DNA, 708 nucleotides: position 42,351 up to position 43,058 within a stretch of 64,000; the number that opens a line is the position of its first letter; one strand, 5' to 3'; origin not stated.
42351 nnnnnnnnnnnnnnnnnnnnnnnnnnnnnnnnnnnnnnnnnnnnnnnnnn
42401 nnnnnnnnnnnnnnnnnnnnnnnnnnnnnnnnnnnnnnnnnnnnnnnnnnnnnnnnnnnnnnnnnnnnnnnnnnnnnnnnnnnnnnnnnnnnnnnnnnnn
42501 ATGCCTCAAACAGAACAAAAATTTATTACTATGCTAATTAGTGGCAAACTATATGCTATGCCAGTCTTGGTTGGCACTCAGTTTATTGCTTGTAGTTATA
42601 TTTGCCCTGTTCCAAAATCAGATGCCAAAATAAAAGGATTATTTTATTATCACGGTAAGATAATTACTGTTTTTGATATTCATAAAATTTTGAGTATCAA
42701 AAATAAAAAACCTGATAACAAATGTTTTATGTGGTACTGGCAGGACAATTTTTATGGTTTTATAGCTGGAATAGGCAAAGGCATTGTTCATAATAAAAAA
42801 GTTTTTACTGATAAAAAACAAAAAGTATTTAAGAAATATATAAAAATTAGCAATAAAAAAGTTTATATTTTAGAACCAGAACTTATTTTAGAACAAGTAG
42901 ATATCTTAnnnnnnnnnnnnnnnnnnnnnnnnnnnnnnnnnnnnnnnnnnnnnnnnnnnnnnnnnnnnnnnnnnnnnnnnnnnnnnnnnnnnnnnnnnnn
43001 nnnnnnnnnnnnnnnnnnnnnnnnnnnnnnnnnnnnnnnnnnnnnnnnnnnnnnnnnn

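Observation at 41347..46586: Che-like signalling cassette (MCP-like, CheW, CheA, CheY) transcriptionally fused to the type IV pilus machinery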

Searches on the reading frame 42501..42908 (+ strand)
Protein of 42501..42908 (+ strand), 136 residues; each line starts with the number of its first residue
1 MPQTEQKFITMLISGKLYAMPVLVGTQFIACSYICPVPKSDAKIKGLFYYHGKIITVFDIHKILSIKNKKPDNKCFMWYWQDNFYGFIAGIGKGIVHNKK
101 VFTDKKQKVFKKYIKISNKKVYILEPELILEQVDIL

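Call 3: search_protein_families(library=pfam, proteins=[window:42501-42908:+], max_evalue=1)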
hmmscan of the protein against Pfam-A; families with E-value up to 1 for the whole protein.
window:42501-42908:+ (136 aa): 1 family
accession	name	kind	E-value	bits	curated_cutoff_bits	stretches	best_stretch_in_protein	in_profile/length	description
PF01584.24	CheW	-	9e-06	25.8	23.5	1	8-74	2-68/138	CheW-like domain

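Call 4: search_protein_families(library=ncbifam, proteins=[window:42501-42908:+], max_evalue=1)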
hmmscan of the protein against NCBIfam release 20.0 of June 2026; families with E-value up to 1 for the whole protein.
window:42501-42908:+ (136 aa): 0 families

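Call 60: search_solved_structures(query=A2, max_evalue=0.01, show_alignments=1)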
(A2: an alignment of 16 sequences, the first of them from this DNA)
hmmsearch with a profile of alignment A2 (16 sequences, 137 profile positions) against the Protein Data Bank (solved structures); distinct sequences matched with E-value up to 0.01: 6.
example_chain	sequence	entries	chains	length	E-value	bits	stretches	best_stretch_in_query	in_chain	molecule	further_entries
1k0s_A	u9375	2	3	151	1.5e-14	57.3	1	9-135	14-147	CHEMOTAXIS PROTEIN CHEW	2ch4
3ja6_A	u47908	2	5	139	2e-14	56.9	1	9-134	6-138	Chemotaxis protein CheW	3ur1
4jpb_W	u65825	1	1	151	2.2e-14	56.8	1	9-134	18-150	Chemotaxis protein CheW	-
2qdl_A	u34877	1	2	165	9.2e-12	48.3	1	5-100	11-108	Chemotaxis signal transduction protein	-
2ho9_A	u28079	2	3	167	6.1e-07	32.7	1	5-99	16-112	Chemotaxis protein cheW | CheW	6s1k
8c5v_E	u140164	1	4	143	7.4e-07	32.4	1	6-99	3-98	Chemotaxis protein CheW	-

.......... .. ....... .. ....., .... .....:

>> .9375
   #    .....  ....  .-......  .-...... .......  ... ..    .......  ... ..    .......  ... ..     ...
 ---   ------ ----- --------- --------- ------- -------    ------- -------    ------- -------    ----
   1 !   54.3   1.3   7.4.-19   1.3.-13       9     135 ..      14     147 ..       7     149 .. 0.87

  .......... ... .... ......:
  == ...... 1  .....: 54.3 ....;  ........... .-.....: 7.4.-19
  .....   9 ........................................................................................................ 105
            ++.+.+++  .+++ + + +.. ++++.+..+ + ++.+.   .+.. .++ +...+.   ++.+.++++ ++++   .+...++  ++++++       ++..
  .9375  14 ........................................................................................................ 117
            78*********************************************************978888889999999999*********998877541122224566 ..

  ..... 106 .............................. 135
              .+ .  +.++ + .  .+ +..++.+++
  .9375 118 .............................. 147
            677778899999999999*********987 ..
